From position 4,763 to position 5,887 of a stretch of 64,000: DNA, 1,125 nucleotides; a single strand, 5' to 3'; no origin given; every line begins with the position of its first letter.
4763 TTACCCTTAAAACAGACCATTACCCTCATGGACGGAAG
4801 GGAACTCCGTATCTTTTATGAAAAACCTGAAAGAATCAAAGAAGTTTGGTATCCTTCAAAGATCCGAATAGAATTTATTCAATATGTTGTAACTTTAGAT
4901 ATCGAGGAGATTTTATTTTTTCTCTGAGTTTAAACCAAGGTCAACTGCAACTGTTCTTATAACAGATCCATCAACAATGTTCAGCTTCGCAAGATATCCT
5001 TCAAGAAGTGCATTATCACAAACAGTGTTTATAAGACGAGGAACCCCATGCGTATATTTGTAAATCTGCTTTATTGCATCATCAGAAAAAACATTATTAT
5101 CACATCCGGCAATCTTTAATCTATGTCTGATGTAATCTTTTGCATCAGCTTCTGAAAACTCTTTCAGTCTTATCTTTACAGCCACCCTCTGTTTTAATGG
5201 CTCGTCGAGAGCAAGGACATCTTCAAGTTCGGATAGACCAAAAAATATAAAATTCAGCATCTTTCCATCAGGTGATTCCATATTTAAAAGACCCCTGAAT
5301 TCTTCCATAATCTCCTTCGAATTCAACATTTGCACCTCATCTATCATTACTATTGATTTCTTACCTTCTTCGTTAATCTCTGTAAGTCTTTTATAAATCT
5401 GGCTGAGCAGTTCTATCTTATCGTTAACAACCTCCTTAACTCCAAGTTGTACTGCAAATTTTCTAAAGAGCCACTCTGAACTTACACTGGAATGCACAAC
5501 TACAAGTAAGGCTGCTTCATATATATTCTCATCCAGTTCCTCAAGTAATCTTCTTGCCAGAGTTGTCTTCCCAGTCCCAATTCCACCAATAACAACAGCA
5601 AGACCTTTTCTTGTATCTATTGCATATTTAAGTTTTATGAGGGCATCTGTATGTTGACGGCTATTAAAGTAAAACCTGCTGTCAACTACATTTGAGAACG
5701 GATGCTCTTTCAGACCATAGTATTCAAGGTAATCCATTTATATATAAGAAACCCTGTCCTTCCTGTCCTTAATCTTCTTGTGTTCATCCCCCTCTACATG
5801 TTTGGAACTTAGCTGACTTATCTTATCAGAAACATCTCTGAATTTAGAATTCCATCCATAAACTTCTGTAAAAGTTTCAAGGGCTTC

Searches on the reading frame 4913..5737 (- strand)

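Call 92: search_protein_families(library=pfam, proteins=[window:4913-5737:-])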
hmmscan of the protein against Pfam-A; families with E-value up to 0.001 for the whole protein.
window:4913-5737:- (274 aa): 14 families
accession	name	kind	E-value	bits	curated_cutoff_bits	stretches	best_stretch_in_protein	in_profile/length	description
PF13401.12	AAA_22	-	1.4e-20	74.3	27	1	43-175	4-130/130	AAA domain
PF01637.24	ATPase_2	-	6.4e-09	36.4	33.2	1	43-238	19-224/225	ATPase domain predominantly from Archaea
PF00004.35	AAA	-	1.7e-08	35.4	21.2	1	49-191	3-129/131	ATPase family associated with various cellular activities (AAA)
PF07728.20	AAA_5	-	2.2e-07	31.4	22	1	49-152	4-91/139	AAA domain (dynein-related subfamily)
PF13245.12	AAA_19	-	6.4e-05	23.6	25.1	1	42-144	9-108/134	AAA domain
PF13173.12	AAA_14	-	8e-05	23.1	27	1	47-185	5-115/129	AAA domain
PF00931.28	NB-ARC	-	8.9e-05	22.3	23.5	1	46-135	20-109/248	NB-ARC domain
PF13191.12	AAA_16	-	9e-05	23.5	32.6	1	40-77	19-61/167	AAA ATPase domain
PF09848.15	SLFN-g3_helicase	-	0.00013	21.8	24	1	46-144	3-97/354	Schlafen group 3, DNA/RNA helicase domain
PF25201.1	nSTAND6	-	0.00016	22.2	27.7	1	44-141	18-116/148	Novel STAND NTPase 6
PF13604.12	AAA_30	-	0.00018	21.7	27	1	37-143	11-105/191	AAA domain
PF04851.21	ResIII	-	0.00054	20.3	22.5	0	32-142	11-114/164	Type III restriction enzyme, res subunit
PF13238.12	AAA_18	-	0.0007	20.5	29.4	0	49-122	3-69/128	AAA domain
PF05729.18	NACHT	-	0.00076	19.8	26.7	0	48-204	4-161/167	NACHT domain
